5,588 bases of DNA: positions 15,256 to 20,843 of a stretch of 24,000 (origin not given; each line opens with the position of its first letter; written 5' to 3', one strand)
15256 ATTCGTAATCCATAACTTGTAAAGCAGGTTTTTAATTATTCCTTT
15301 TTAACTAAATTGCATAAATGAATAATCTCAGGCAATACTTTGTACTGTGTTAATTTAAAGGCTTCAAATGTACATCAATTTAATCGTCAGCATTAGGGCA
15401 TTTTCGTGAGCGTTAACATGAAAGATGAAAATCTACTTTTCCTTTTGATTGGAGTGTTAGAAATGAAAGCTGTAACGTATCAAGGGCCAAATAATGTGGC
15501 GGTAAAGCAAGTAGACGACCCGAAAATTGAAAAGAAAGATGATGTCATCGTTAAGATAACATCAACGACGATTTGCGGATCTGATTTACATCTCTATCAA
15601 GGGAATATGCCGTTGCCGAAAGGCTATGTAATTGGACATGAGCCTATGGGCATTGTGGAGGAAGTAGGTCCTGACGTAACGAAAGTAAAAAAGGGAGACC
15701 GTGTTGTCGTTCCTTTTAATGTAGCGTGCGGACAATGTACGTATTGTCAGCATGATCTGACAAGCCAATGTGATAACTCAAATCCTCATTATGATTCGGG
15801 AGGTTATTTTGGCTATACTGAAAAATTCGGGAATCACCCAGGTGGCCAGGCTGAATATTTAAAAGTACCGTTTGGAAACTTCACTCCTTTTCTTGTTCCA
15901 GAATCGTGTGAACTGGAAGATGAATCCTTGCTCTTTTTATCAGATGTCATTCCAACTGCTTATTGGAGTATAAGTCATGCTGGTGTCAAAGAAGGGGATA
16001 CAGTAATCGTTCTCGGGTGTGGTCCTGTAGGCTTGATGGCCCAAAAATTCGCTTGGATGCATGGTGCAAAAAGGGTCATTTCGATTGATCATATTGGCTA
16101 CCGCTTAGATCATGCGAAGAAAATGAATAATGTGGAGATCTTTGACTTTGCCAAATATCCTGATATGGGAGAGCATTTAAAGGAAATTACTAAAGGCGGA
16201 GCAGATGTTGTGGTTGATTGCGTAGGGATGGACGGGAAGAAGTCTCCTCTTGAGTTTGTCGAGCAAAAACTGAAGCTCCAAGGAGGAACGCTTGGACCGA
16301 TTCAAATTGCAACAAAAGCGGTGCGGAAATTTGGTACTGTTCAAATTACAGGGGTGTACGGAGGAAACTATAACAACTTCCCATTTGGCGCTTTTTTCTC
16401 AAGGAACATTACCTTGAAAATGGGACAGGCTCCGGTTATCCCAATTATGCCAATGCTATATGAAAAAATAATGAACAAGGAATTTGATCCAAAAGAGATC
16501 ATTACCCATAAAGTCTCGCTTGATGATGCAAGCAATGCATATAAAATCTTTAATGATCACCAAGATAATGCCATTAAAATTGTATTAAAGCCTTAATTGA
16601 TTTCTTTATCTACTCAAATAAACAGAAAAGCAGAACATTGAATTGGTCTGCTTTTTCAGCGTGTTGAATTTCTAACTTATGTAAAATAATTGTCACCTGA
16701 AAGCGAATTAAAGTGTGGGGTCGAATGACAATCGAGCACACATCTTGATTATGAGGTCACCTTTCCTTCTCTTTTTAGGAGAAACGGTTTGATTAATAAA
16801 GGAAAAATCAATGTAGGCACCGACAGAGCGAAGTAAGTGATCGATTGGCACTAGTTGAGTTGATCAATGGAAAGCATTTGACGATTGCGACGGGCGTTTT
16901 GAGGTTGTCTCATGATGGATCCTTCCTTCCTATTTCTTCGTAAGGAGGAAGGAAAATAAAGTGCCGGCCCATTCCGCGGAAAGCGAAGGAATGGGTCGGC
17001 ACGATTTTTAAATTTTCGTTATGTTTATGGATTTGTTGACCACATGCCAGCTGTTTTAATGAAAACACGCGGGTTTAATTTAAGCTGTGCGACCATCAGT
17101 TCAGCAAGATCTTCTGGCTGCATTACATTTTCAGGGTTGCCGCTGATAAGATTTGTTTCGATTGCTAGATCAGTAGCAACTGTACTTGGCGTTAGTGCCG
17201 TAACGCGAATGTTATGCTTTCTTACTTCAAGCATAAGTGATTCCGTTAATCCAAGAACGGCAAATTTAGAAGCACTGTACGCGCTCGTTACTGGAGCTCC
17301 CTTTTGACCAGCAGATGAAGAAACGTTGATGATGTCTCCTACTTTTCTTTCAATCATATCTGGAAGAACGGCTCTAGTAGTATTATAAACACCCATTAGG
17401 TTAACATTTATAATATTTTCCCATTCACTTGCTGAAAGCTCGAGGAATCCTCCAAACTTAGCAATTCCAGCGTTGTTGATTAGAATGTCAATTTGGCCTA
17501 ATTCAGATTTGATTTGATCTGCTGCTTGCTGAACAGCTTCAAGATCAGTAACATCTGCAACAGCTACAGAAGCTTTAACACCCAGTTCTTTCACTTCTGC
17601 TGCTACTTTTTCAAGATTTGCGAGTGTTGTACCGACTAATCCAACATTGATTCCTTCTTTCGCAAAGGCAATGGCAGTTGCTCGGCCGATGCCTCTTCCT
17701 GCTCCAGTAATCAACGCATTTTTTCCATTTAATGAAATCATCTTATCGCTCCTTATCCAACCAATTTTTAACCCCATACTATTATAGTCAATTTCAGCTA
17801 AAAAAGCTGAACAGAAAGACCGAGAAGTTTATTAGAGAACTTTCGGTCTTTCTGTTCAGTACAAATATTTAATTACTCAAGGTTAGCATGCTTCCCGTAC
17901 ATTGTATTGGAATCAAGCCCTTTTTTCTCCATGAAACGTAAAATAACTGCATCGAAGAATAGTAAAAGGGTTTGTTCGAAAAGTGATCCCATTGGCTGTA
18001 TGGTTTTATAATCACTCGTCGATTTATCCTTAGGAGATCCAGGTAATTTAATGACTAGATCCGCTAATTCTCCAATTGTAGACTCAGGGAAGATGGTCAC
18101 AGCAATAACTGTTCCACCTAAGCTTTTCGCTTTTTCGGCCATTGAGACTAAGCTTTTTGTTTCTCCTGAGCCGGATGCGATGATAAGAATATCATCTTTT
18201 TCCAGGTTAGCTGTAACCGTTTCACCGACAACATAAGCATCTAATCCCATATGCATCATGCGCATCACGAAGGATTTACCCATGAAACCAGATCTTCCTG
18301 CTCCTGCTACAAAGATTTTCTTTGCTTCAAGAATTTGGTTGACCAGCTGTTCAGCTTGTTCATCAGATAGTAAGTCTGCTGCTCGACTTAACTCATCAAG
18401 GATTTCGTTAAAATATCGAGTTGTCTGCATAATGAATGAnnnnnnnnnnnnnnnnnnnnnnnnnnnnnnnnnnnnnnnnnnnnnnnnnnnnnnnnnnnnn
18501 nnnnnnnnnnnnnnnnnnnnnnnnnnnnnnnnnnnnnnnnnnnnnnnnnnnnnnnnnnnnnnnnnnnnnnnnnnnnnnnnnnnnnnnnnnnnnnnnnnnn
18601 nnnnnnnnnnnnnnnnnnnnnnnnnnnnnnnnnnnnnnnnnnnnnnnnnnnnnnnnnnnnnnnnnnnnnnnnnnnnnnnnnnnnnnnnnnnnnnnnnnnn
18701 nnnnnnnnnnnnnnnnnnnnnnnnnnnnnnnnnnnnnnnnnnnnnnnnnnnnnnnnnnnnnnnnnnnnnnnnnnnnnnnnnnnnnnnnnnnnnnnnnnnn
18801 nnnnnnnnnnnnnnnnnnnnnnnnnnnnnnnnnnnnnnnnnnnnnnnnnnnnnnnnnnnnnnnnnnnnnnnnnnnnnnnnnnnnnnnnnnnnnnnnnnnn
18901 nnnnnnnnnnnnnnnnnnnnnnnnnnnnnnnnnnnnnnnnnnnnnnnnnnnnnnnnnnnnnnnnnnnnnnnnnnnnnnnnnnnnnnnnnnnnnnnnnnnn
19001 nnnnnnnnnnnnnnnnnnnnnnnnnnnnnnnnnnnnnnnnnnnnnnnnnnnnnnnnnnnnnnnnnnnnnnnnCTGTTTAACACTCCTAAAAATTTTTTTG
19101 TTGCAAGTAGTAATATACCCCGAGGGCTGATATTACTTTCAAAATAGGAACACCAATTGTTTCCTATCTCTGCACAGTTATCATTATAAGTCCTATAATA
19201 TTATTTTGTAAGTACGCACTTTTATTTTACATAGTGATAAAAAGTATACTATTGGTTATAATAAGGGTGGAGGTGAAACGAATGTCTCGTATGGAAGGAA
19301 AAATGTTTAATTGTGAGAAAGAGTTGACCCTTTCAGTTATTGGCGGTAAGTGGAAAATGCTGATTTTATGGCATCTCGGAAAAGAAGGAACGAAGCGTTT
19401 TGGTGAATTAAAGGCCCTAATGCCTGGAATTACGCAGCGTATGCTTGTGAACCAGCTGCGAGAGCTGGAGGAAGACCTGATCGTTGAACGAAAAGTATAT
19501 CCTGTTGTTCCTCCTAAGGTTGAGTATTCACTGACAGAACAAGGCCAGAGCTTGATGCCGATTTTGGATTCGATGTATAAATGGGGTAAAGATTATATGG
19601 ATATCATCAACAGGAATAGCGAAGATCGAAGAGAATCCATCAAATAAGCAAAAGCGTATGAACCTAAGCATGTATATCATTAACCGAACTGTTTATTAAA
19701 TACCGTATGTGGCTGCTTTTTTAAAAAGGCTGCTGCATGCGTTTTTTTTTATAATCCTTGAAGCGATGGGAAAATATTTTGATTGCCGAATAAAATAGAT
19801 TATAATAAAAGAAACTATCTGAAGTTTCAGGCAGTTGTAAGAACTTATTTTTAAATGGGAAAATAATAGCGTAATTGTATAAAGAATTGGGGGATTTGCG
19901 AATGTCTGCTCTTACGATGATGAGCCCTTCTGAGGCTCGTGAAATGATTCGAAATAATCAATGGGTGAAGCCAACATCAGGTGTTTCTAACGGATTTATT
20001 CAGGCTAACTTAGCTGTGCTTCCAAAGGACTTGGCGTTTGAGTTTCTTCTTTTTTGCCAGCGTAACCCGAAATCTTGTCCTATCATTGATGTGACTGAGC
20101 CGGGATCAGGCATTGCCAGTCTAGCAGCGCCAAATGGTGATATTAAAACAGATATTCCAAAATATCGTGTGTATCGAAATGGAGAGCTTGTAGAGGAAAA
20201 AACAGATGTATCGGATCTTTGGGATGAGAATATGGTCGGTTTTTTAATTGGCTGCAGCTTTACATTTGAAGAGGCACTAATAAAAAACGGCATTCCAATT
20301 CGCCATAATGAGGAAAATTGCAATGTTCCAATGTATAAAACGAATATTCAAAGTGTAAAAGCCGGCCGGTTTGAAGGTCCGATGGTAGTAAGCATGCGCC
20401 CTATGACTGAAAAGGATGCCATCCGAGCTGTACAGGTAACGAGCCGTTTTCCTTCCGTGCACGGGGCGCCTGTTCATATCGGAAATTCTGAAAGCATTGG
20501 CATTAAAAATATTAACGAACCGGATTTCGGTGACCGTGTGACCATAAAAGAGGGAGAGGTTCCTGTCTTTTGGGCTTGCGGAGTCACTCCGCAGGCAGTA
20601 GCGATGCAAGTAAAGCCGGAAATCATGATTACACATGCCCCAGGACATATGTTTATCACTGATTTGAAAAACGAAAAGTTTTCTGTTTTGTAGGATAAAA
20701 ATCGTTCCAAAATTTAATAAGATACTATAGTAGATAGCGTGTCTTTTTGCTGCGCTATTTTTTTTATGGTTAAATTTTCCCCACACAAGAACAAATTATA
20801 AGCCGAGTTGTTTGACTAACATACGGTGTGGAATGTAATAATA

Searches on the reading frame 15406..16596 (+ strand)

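Call 6: search_protein_families(library=ncbifam, proteins=[window:15406-16596:+])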
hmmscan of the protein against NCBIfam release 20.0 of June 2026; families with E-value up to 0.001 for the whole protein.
window:15406-16596:+ (396 aa): 23 families
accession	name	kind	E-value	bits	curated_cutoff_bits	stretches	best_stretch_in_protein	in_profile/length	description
TIGR02819.1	fdhA_non_GSH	equivalog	1.4e-61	208.3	636.95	1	20-396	3-393/397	formaldehyde dehydrogenase, glutathione-independent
NF041097.1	keto_inos_dh_IolM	equivalog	1.8e-38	132.2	450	1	30-281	39-295/389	scyllo-inosose 3-dehydrogenase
TIGR03989.1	Rxyl_3153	subfamily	1.4e-37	129.8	440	1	34-275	19-264/370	NDMA-dependent alcohol dehydrogenase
NF003808.0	PRK05396.1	equivalog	2.1e-37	128.8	380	1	21-319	2-288/341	L-threonine 3-dehydrogenase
TIGR00692.1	tdh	equivalog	1.1e-36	126.6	458.35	1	30-287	10-253/340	L-threonine 3-dehydrogenase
TIGR03451.1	mycoS_dep_FDH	equivalog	1.6e-32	112.7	512.9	1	43-275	25-255/358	S-(hydroxymethyl)mycothiol dehydrogenase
NF007489.0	PRK10083.1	equivalog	2.5e-31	108.9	376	1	20-251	1-216/339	Zn-dependent oxidoreductase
TIGR03366.1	HpnZ_proposed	hypoth_equivalog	1e-28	100.5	328.1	1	44-275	5-232/315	putative phosphonate catabolism associated alcohol dehydrogenase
TIGR02818.1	adh_III_F_hyde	equivalog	7.2e-28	97.7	543.95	1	22-394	5-366/368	S-(hydroxymethyl)glutathione dehydrogenase/class III alcohol dehydrogenase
NF010344.0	PRK13771.1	subfamily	1.1e-26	93.7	349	1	20-276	1-236/334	putative alcohol dehydrogenase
NF007375.0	PRK09880.1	equivalog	1.6e-26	92.9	469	1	22-387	7-335/344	L-idonate 5-dehydrogenase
NF006940.0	PRK09422.1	equivalog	2.5e-26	92.5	344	1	20-285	1-250/338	alcohol dehydrogenase AdhP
NF007642.0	PRK10309.1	equivalog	3e-26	92.5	550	1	20-248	1-212/347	galactitol-1-phosphate 5-dehydrogenase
NF041172.1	AcrlCoa_red_Thmprot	equivalog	3e-26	92.2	500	1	20-276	1-237/334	acryloyl-CoA reductase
TIGR03201.1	dearomat_had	equivalog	6.2e-17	61.7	338.65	1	43-241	22-210/349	6-hydroxycyclohex-1-ene-1-carbonyl-CoA dehydrogenase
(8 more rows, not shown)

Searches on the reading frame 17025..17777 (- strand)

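Call 6: search_protein_families(library=ncbifam, proteins=[window:17025-17777:-])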
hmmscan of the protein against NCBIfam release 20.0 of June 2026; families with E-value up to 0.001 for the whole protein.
window:17025-17777:- (250 aa): 230 families (the best 25 are shown)
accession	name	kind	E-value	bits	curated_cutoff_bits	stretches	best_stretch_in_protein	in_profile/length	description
NF005806.0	PRK07666.1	equivalog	2e-122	407.1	286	1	13-250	2-239/239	3-ketoacyl-ACP reductase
NF005594.0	PRK07326.1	equivalog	5e-57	193.2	271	1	15-240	3-224/237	SDR family oxidoreductase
NF005672.0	PRK07454.1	equivalog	3.9e-55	186.7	234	1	18-230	6-219/241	SDR family oxidoreductase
NF004514.1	PRK05855.1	equivalog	3.5e-53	181.1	455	1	15-225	310-521/578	SDR family oxidoreductase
NF005495.0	PRK07109.1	subfamily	8.8e-53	179.7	264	1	15-203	5-195/334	SDR family oxidoreductase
NF005878.0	PRK07825.1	subfamily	1.8e-52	178.4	287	1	13-233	4-218/278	short chain dehydrogenase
TIGR03971.1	SDR_subfam_1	subfamily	5.5e-52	176.8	300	1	16-229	1-227/271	mycofactocin-coupled SDR family oxidoreductase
NF004825.0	PRK06181.1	equivalog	3.2e-50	170.9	215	1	14-244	2-240/268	SDR family oxidoreductase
NF004526.0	PRK05872.1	subfamily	3.4e-50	170.8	276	1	12-208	4-198/297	short-chain dehydrogenase/reductase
NF004198.0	PRK05653.1-3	equivalog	4.4e-50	170.5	296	1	14-205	3-194/248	3-oxoacyl-ACP reductase FabG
NF005881.0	PRK07832.1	equivalog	5.1e-50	170.3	296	1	13-209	4-201/287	SDR family oxidoreductase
TIGR01830.1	3oxo_ACP_reduc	equivalog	1.3e-49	169.1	297.75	1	21-205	1-186/239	3-oxoacyl-[acyl-carrier-protein] reductase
NF006123.0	PRK08267.1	equivalog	1.3e-49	168.8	261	1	19-236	3-224/261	SDR family oxidoreductase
NF005469.0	PRK07063.1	equivalog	1.5e-49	168.9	306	1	15-216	4-207/260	SDR family oxidoreductase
NF009466.0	PRK12826.1-2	subfamily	2.1e-49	168.2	222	1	19-208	4-195/248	3-oxoacyl-ACP reductase FabG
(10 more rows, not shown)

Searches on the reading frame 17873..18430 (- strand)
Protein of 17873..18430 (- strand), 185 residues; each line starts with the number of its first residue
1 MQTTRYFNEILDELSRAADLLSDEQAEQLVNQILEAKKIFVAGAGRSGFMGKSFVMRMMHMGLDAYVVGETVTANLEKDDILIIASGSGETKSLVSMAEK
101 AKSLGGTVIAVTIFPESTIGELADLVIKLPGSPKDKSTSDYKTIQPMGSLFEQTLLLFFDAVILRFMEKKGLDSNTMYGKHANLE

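Call 6: search_protein_families(library=ncbifam, proteins=[window:17873-18430:-])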
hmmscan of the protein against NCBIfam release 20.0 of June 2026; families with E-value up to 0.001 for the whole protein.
window:17873-18430:- (185 aa): 22 families
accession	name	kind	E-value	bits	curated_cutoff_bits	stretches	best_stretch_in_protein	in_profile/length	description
TIGR03127.2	RuMP_HxlB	equivalog_domain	4.7e-78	261.1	160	1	8-185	2-178/178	6-phospho-3-hexuloisomerase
NF041755.1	RuMP_HxlAB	equivalog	3.9e-55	187.4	500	1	7-185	217-391/391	bifunctional 3-hexulose-6-phosphate synthase/6-phospho-3-hexuloisomerase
NF008590.0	PRK11557.1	equivalog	3e-12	46.5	355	1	14-125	110-226/282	MurR/RpiR family transcriptional regulator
NF012026.0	PRK15482.1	equivalog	1.2e-11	44.6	408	1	14-128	113-232/285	HTH-type transcriptional regulator MurR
NF040776.2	AlsR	equivalog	2.3e-10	39.9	400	1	7-130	100-228/279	transcriptional repressor AlsR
NF008451.0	PRK11302.1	subfamily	7.5e-10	38.7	296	1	3-131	95-227/286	transcriptional regulator HexR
NF002805.0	PRK02947.1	subfamily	7.6e-10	38.4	135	1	74-114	103-143/247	sugar isomerase domain-containing protein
TIGR00393.1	kpsF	subfamily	1.8e-09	37.6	203.7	1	38-129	2-98/268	KpsF/GutQ family sugar-phosphate isomerase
NF008458.0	PRK11337.1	equivalog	1.9e-09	36.9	378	1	7-130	112-240/293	MurR/RpiR family transcriptional regulator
NF008581.0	PRK11543.1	equivalog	9.5e-08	31.4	481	1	11-177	17-182/321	arabinose-5-phosphate isomerase GutQ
NF006422.0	PRK08674.1-1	subfamily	2.4e-07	30.5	317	1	26-112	16-98/302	bifunctional phosphoglucose/phosphomannose isomerase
NF008141.0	PRK10892.1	equivalog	6.7e-07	28.9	505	1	23-127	35-145/328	arabinose-5-phosphate isomerase KdsD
NF001484.0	PRK00331.1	subfamily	1.4e-06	27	381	1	9-129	257-384/601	isomerizing glutamine--fructose-6-phosphate transaminase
NF009222.0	PRK12570.1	subfamily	1.8e-06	27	255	1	74-129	134-189/307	N-acetylmuramic acid 6-phosphate etherase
NF010701.0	PRK14101.1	equivalog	6.3e-06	24.6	920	1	18-124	450-560/638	bifunctional transcriptional regulator/glucokinase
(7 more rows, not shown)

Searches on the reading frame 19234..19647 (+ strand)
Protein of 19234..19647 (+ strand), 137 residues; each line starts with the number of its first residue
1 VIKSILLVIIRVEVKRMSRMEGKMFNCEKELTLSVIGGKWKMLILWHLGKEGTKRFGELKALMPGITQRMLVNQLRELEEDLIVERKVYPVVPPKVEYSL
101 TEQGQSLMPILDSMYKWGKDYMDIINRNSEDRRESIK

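Call 6: search_protein_families(library=ncbifam, proteins=[window:19234-19647:+])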
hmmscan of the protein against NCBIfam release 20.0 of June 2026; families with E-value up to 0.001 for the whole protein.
window:19234-19647:+ (137 aa): 2 families
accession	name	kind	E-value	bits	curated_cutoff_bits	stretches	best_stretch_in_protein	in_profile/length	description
NF047364.1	redox_TF_RrpB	exception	4e-28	97.7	175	1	26-122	4-104/105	MarR family transcription factor RrpB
NF047367.1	redox_TF_RrpA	exception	5.7e-28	97.2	185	1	26-121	5-100/101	MarR family transcription factor RrpA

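Call 57: search_solved_structures(query=window:19282-19644:+, show_alignments=1)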
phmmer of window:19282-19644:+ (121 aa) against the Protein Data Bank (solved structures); distinct sequences matched with E-value up to 0.001: 16.
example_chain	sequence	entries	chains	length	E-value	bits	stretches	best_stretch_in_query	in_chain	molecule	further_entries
7bzd_A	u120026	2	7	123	6.5e-58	197.5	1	1-119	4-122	HTH-type transcriptional activator HxlR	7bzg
7bze_A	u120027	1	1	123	4e-57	195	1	1-119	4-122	HTH-type transcriptional activator HxlR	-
7kd3_A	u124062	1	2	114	7.7e-34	119.9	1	9-107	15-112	Putative transcriptional regulator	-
4a5m_A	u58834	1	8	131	4.5e-30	107.7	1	10-110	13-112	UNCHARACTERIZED HTH-TYPE TRANSCRIPTIONAL REGULATOR YYBR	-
4a5n_A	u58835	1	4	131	3.6e-29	104.8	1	13-110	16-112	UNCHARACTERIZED HTH-TYPE TRANSCRIPTIONAL REGULATOR YYBR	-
2hzt_A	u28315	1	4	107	9.4e-29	103.4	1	14-109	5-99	Putative HTH-type transcriptional regulator ytcD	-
9wvg_C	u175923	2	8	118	1.1e-26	96.7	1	13-103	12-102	Uncharacterized HTH-type transcriptional regulator YdzF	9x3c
1z7u_A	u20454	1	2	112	3.4e-21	79.1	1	14-106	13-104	hypothetical protein EF0647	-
2fsw_A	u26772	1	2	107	1.1e-20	77.5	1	10-104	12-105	PG_0823 protein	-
5hs7_A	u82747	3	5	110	2.2e-18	70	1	13-106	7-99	HTH-type transcriptional regulator YodB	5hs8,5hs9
1yyv_A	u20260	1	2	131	1.5e-15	60.8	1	5-101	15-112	putative transcriptional regulator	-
2f2e_A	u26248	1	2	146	1.2e-10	45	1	3-106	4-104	PA1607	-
4hqm_A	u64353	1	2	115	3e-10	43.8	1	14-111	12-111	QsrR protein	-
4hqe_A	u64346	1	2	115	1.2e-09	41.8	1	14-111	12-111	Transcriptional regulator QsrR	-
3df8_A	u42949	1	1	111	1.1e-06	32.3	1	14-96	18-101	possible HxlR family transcriptional factor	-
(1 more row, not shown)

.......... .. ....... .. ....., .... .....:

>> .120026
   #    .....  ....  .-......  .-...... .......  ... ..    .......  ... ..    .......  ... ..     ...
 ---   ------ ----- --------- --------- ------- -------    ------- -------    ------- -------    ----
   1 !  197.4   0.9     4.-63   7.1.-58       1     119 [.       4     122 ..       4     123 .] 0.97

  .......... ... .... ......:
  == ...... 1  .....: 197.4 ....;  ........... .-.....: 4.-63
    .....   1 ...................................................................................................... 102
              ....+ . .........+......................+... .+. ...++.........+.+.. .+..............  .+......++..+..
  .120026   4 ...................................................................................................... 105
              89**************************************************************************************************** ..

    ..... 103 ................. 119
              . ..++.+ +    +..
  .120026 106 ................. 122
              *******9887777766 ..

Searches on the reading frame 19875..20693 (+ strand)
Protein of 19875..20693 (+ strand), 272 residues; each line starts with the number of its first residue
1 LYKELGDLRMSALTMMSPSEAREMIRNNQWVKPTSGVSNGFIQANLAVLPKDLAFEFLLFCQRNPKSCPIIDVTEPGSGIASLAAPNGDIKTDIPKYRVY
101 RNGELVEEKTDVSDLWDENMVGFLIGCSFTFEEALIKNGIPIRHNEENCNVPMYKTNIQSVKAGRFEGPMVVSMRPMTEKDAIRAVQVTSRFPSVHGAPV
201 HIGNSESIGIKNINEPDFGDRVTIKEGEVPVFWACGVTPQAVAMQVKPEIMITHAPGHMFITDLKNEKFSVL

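Call 6: search_protein_families(library=ncbifam, proteins=[window:19875-20693:+])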
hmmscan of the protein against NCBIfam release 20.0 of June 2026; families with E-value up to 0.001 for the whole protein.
window:19875-20693:+ (272 aa): 1 family
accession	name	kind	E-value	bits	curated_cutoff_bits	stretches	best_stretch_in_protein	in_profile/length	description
NF003969.0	PRK05463.1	equivalog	2.2e-128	426.7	324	1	12-271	6-265/266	putative hydro-lyase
